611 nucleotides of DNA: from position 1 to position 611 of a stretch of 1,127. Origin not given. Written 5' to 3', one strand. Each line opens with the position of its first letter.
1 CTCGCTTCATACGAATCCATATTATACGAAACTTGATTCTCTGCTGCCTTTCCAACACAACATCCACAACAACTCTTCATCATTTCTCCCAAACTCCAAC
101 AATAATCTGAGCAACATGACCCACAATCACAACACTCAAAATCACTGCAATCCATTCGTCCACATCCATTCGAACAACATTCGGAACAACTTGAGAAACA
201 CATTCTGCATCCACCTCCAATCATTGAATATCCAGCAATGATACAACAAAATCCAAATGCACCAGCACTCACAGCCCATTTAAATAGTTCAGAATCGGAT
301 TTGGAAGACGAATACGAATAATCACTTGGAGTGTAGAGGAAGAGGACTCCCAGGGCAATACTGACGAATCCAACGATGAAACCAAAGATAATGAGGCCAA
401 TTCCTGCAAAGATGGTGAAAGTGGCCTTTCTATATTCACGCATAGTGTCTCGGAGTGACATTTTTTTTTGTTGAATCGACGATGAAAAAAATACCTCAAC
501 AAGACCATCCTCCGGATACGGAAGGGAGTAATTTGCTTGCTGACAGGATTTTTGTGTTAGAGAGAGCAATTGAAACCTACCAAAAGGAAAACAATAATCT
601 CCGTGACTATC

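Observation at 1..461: Untracked open-ended minus-strand ORF encoding a membrane protein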

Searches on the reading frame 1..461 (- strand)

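Call 7: search_protein_families(library=pfam, proteins=[window:1-461:-], max_evalue=1)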
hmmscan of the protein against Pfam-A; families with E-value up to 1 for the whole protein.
window:1-461:- (153 aa): 2 families
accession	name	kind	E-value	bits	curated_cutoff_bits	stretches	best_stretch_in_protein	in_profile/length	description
PF23600.1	DUF7139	-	0.022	14.8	30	1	16-78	19-75/150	Domain of unknown function (DUF7139)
PF19762.4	DUF6249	-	0.044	14.2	33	1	7-42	53-90/104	Domain of unknown function (DUF6249)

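Call 10: find_homologous_proteins(query=window:1-461:-, max_evalue=0.01)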
Query window:1-461:-: 38 candidates shared short words with the query, none scored E <= 0.01.

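Call 11: find_related_loci(query=window:1-461:-, collection=viral_contigs, flank=10000)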
Query window:1-461:- (153 aa) in viral_contigs; peptide patterns used: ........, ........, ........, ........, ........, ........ (x = any residue, [..] = any of these).
5 stretches matched a pattern, but none encodes a relative of the query by tblastn (E <= 1e-3).

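Call 12: find_related_loci(query=window:1-461:-, collection=metagenome_contigs, flank=10000)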
Query window:1-461:- (153 aa) in metagenome_contigs; peptide patterns used: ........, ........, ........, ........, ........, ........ (x = any residue, [..] = any of these).
189 stretches matched a pattern, but none encodes a relative of the query by tblastn (E <= 1e-3).

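Call 26: search_protein_families(library=ncbifam, proteins=[window:1-461:-], max_evalue=1)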
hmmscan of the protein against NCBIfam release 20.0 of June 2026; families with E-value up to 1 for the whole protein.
window:1-461:- (153 aa): 1 family
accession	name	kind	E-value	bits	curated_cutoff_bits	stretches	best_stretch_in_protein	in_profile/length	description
NF041075.1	quin_ox_SoxB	equivalog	0.081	11.9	700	1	15-79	344-412/468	proton pump complex quinol oxidase subunit SoxB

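Call 27: search_protein_representatives(protein=window:1-461:-)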
Query: 153 residues. Proteins with E-value up to 0.001 (for the whole library): 1; up to 1e-10: 1; up to 1e-30: 1. The best 1 are listed.
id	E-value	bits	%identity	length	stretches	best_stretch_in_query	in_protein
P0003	2.4e-96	336.9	100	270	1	1-153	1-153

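Call 29: list_cluster_members(proteins=[P0003])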
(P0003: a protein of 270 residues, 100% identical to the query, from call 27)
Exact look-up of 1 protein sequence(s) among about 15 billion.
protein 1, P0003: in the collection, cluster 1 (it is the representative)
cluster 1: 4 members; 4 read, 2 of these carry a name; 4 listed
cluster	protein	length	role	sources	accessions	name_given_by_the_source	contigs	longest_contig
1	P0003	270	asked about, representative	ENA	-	-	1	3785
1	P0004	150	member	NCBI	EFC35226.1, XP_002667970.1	predicted protein, partial [Naegleria gruberi]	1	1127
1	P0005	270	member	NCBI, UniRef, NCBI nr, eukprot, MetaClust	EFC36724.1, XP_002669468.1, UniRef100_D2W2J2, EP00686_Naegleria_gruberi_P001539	predicted protein [Naegleria gruberi] | Predicted protein n=1 Tax=Naegleria gruberi TaxID=5762 RepID=D2W2J2_NAEGR | uncharacterized protein NAEGRDRAFT_75606 [Naegleria gruberi]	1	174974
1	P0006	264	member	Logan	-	-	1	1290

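Call 31: find_encoding_contigs(protein=P0003, flank=10000)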
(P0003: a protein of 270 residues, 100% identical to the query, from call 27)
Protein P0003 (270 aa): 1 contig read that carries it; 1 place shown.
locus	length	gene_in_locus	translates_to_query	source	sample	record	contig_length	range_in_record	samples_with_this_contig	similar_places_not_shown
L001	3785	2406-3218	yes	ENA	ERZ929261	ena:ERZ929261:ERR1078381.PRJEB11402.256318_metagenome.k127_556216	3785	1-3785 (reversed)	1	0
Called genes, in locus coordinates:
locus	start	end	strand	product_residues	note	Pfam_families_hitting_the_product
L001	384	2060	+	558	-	PF00069:Pkinase, PF07714:PK_Tyr_Ser-Thr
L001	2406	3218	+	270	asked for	-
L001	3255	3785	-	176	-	?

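Call 34: find_encoding_contigs(protein=P0005, flank=10000)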
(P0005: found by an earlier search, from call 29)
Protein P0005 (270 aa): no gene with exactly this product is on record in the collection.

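Call 35: find_encoding_contigs(protein=P0006, flank=10000)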
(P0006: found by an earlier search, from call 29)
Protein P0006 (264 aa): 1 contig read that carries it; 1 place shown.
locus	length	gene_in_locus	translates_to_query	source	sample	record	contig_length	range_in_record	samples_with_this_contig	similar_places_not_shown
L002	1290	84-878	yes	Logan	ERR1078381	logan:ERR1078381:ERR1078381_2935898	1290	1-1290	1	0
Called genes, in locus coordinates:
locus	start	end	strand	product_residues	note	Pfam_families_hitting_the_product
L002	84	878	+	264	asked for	-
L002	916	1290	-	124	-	?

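Call 40: search_solved_structures(query=P0003, max_evalue=10, show_alignments=3)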
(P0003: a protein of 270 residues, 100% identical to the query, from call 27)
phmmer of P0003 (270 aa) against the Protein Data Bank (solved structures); distinct sequences matched with E-value up to 10: 3.
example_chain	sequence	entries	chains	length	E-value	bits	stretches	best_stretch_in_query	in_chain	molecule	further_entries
7xnx_Sf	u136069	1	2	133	0.04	16.9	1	93-162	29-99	Ubiquitin-40S ribosomal protein S27a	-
9wpe_A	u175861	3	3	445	0.5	13.3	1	55-111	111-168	Odorant receptor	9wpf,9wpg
4v6x_Af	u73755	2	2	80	0.52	13.2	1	93-124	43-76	40S ribosomal protein S27a | Ubiquitin-ribosomal protein eS31 fusion protein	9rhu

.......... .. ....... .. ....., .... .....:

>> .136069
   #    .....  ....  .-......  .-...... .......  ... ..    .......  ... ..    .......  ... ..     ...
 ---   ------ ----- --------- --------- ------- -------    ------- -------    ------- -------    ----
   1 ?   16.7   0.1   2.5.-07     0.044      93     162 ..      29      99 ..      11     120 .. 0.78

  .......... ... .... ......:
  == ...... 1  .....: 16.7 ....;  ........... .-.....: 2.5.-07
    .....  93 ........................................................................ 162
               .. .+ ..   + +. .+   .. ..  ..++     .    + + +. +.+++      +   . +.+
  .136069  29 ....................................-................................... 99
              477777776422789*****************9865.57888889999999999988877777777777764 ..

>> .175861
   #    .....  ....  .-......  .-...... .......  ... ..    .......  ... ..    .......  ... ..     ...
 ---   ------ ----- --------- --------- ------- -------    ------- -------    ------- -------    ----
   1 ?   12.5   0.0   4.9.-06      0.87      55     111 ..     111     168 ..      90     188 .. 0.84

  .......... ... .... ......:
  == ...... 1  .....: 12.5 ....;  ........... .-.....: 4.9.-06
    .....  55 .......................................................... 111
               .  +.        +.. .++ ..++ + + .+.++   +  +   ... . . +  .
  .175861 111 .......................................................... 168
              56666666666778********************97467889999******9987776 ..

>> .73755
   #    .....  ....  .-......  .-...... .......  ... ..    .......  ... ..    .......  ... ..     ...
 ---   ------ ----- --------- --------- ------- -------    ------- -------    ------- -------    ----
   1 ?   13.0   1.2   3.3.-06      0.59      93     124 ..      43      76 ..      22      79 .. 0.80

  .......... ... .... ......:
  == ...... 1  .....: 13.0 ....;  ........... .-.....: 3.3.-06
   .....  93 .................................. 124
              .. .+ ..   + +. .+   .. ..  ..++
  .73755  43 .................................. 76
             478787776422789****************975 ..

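Call 41: search_protein_families(library=pfam, proteins=[P0003], max_evalue=10)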
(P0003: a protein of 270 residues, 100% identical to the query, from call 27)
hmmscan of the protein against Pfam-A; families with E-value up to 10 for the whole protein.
P0003 (270 aa): 2 families
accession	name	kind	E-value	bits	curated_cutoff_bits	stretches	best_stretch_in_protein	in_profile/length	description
PF23600.1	DUF7139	-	0.064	13.3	30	1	16-78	19-75/150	Domain of unknown function (DUF7139)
PF19762.4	DUF6249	-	0.43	11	33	1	7-42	53-90/104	Domain of unknown function (DUF6249)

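Call 45: predict_structure(protein=P0003)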
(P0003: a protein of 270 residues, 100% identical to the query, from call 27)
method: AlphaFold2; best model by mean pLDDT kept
length: 270 residues; sequences in the alignment: 1
mean_pLDDT: 44.4   pTM: 0.29
mean pLDDT of the five models: 44.4, 44.1, 43.6, 41.0, 38.7
residues with pLDDT >= 90: 3; 70-90: 40; 50-70: 29; < 50: 198
segments of 3 or more residues with pLDDT < 50: 48-52, 79-270
pLDDT, mean of each block of 10 residues (from residue 1): 83 86 86 85 61 54 62 54 36 38 33 35 34 33 28 28 28 30 30 29 37 37 35 34 34 35 33
secondary structure, 60 per line:
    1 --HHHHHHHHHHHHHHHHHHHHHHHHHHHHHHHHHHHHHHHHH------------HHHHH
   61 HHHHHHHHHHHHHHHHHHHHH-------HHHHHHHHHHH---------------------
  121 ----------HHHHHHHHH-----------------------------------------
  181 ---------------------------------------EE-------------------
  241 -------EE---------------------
elements in order: H3-43 H56-81 H89-99 H131-139
